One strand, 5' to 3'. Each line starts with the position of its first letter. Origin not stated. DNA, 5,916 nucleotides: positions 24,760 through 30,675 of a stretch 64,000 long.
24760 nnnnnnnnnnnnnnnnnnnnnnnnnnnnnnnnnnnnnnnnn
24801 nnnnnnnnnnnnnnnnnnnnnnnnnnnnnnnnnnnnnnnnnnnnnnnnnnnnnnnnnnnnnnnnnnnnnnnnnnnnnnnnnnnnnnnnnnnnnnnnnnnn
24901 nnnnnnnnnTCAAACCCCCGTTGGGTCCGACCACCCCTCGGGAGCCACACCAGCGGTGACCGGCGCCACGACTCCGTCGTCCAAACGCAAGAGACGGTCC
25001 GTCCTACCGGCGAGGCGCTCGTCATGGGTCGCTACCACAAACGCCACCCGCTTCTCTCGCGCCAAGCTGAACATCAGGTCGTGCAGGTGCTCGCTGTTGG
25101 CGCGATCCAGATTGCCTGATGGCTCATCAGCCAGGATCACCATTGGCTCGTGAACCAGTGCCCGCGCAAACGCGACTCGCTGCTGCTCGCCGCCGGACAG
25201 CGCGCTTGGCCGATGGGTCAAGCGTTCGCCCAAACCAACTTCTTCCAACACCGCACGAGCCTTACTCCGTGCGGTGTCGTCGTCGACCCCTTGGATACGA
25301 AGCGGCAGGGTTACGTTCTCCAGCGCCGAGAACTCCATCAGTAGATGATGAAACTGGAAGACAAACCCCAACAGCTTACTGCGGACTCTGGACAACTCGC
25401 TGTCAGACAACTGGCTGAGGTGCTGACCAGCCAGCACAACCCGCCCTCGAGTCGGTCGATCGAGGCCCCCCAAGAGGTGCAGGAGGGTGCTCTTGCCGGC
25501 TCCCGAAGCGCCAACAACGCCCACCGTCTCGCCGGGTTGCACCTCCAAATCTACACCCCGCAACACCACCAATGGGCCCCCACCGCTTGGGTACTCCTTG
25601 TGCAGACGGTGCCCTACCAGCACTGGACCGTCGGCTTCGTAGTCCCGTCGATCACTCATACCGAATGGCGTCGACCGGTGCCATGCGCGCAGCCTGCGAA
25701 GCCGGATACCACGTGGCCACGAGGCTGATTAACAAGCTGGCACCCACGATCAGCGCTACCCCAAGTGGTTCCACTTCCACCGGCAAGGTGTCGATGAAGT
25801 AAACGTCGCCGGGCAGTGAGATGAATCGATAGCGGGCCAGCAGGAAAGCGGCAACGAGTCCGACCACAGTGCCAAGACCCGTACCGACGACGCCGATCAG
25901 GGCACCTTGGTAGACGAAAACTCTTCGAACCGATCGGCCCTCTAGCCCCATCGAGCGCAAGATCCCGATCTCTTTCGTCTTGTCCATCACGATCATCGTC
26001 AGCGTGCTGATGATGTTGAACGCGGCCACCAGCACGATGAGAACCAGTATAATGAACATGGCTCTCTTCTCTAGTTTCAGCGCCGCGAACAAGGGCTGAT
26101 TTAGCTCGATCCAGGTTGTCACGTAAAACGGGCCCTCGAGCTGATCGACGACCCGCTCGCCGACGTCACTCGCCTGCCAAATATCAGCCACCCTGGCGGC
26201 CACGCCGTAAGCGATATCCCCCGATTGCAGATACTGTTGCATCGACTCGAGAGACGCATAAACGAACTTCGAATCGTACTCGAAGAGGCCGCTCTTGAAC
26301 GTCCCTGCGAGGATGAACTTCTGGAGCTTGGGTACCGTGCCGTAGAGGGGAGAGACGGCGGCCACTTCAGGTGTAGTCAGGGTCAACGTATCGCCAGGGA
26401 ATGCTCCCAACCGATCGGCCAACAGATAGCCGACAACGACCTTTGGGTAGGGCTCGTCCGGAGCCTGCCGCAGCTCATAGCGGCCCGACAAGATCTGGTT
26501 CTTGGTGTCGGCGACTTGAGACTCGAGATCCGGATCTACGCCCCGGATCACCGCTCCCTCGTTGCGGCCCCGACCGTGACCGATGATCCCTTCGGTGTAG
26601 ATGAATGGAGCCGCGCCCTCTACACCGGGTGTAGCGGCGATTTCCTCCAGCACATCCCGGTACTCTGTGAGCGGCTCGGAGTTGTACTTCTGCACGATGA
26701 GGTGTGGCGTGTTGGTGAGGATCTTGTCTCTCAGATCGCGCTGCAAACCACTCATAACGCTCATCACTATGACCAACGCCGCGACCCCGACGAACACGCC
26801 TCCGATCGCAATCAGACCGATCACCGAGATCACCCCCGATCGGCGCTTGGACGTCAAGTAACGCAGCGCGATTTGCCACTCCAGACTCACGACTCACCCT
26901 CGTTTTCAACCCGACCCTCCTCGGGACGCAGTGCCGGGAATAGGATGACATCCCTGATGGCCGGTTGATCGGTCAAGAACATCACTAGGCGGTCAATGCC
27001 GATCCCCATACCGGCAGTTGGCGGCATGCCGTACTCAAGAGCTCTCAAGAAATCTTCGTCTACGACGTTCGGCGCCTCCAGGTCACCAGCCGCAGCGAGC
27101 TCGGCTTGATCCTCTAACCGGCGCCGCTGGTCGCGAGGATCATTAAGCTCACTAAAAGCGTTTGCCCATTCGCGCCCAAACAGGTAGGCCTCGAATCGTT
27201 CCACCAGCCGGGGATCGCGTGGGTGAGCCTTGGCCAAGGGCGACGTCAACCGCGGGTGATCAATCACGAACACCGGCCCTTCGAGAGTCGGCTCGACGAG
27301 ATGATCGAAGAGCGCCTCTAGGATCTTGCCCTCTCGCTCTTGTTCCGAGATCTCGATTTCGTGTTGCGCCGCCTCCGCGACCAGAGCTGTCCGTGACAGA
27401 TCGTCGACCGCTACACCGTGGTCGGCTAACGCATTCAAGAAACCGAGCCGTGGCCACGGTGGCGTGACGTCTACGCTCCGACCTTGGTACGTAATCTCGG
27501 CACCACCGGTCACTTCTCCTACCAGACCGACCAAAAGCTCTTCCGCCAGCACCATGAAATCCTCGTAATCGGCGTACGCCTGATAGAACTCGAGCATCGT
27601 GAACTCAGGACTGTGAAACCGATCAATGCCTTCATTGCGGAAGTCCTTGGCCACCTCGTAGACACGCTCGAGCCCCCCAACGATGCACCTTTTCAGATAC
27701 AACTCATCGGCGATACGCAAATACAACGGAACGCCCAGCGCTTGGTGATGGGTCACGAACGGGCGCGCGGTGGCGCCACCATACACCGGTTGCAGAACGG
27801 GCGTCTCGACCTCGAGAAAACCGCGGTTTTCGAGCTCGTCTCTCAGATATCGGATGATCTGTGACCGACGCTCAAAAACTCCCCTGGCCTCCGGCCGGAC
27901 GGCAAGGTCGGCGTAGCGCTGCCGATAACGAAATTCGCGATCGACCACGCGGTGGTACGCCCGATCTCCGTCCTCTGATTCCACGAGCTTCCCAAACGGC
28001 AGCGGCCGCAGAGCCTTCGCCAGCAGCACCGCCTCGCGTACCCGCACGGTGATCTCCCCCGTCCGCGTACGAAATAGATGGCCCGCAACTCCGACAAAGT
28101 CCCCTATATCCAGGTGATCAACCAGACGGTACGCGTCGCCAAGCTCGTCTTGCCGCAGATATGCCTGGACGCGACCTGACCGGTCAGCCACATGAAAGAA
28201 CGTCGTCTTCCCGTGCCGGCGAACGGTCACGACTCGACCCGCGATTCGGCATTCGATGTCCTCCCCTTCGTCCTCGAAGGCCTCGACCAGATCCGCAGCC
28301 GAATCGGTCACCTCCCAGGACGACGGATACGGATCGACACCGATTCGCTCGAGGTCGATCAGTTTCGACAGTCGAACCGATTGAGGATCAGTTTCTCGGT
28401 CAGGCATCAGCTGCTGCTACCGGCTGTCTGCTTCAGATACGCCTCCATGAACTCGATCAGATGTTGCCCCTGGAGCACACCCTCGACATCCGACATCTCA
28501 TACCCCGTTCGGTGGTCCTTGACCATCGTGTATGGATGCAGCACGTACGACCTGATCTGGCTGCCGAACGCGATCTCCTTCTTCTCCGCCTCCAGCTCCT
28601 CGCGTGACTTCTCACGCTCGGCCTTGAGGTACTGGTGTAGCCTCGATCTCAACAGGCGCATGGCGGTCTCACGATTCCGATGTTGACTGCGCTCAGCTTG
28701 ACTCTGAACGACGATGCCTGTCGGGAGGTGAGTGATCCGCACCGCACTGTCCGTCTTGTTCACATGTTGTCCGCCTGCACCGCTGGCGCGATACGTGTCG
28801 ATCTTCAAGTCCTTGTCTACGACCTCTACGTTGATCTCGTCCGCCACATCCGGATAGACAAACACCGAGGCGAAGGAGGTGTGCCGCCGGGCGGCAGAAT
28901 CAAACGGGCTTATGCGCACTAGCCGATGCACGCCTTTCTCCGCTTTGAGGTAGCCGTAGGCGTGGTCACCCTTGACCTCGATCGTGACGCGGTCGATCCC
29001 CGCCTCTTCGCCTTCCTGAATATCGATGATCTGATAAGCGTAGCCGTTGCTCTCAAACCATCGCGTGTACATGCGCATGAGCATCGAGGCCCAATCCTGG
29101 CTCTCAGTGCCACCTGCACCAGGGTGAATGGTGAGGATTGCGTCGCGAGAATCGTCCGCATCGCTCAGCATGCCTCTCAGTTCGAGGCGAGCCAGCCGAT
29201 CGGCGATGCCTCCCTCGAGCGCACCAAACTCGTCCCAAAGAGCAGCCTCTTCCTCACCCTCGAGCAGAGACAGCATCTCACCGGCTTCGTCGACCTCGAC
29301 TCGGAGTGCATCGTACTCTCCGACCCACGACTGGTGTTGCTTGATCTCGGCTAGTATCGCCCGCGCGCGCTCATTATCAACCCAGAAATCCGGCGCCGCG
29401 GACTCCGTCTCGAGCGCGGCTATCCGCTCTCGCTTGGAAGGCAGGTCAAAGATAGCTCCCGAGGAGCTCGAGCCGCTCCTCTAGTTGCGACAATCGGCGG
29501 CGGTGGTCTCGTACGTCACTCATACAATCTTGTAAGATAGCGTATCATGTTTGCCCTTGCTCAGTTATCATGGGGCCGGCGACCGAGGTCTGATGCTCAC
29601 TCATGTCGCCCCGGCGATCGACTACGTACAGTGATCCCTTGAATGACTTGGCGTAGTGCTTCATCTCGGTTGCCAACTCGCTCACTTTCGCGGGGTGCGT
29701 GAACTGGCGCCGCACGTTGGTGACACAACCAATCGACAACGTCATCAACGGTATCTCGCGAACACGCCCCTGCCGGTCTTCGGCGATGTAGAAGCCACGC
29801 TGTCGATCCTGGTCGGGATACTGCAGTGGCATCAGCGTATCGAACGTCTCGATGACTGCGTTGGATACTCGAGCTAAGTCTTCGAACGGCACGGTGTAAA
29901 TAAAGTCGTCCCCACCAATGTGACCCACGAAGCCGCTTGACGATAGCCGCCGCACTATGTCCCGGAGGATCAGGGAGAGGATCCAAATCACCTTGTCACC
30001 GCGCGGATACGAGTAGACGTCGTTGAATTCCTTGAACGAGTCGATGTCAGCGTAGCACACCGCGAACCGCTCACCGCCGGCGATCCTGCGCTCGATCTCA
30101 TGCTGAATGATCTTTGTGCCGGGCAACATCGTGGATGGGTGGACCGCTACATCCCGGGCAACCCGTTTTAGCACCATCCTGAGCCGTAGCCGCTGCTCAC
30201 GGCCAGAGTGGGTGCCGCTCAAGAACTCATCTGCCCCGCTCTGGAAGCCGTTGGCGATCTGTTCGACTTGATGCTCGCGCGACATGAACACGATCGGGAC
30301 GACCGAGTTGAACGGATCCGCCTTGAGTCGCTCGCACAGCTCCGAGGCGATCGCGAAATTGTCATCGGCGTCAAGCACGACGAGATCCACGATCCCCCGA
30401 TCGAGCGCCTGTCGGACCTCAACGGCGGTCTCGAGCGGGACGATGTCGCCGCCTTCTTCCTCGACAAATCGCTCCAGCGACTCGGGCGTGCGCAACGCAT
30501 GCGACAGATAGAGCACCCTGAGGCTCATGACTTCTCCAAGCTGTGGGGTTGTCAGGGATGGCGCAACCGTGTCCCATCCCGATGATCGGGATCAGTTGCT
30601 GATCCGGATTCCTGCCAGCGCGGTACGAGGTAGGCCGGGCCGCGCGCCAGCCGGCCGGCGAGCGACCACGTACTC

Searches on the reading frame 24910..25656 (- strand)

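Call 57: search_protein_families(library=pfam, proteins=[window:24910-25656:-], max_evalue=0.00001)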
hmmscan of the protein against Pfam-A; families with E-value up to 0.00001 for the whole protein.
window:24910-25656:- (248 aa): 1 family
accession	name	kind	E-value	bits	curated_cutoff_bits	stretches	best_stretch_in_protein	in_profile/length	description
PF00005.33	ABC_tran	-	2.3e-32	112.9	25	1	32-180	1-136/137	ABC transporter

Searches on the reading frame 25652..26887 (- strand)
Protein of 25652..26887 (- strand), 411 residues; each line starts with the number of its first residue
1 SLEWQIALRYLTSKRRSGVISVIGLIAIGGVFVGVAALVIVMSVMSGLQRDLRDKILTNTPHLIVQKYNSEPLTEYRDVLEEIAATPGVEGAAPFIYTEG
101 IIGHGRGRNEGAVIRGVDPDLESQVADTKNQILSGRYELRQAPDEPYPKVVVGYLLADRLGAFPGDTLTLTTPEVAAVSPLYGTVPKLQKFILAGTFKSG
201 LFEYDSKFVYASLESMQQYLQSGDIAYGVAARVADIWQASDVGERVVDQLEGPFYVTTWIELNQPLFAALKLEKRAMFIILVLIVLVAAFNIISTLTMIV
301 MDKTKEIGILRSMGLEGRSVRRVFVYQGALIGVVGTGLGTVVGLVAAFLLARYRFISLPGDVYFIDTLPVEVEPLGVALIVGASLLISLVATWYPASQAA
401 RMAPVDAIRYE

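Call 57: search_protein_families(library=pfam, proteins=[window:25652-26887:-], max_evalue=0.00001)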
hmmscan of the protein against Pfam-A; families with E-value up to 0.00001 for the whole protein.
window:25652-26887:- (411 aa): 2 families
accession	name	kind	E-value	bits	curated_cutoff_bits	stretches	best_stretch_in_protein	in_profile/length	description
PF12704.14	MacB_PCD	-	1.3e-19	71.7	27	1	25-246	2-204/207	MacB-like periplasmic core domain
PF02687.27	FtsX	-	1.3e-19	70.9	25.5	1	278-404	1-120/120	FtsX-like permease C-terminal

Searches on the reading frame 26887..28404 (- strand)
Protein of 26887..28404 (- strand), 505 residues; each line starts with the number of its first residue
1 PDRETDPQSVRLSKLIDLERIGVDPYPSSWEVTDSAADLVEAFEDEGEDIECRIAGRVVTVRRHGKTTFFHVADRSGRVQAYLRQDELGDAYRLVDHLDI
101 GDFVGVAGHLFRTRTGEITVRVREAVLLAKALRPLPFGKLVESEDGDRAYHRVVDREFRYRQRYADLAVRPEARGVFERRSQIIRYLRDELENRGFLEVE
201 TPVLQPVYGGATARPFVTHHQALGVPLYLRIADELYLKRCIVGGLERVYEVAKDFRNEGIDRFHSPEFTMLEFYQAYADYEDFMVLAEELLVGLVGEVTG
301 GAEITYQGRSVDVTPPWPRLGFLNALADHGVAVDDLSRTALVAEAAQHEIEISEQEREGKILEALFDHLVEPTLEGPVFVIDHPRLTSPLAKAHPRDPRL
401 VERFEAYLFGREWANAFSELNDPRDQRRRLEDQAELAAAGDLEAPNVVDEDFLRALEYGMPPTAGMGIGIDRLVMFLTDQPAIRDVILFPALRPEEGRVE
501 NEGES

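Call 57: search_protein_families(library=pfam, proteins=[window:26887-28404:-], max_evalue=0.00001)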
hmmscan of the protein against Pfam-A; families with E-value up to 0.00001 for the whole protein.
window:26887-28404:- (505 aa): 2 families
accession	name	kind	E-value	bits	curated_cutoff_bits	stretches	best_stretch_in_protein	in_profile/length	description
PF00152.25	tRNA-synt_2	-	3.1e-82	276.5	25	1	156-491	2-306/308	tRNA synthetases class II (D, K and N)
PF01336.31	tRNA_anti-codon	-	1e-15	57.8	27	1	53-126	2-73/75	OB-fold nucleic acid binding domain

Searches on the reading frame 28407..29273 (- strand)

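Call 57: search_protein_families(library=pfam, proteins=[window:28407-29273:-], max_evalue=0.00001)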
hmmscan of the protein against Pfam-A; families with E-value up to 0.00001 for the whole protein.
window:28407-29273:- (288 aa): 2 families
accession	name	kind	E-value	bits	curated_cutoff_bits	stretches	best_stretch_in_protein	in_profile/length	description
PF03462.23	PCRF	-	2.1e-46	158.6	24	1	24-137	77-194/194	PCRF domain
PF00472.26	RF-1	-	1.5e-43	147.9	35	1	145-255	1-116/116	RF-1 domain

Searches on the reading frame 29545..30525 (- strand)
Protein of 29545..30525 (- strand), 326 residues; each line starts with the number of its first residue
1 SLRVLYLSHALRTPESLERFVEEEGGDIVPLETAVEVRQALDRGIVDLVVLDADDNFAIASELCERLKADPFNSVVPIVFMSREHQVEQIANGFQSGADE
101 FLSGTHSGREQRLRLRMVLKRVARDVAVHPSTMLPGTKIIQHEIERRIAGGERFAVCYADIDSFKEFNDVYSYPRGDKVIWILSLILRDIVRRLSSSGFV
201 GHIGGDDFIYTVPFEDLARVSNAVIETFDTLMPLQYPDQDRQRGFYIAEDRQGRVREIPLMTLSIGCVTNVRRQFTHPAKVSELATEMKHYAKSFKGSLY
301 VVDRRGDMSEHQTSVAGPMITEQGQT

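Call 57: search_protein_families(library=pfam, proteins=[window:29545-30525:-], max_evalue=0.00001)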
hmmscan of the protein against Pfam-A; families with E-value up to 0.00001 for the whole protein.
window:29545-30525:- (326 aa): 1 family
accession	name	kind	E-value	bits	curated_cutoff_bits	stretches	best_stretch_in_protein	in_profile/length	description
PF00990.26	GGDEF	-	1.1e-09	38.7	23.8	1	137-218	12-94/161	Diguanylate cyclase, GGDEF domain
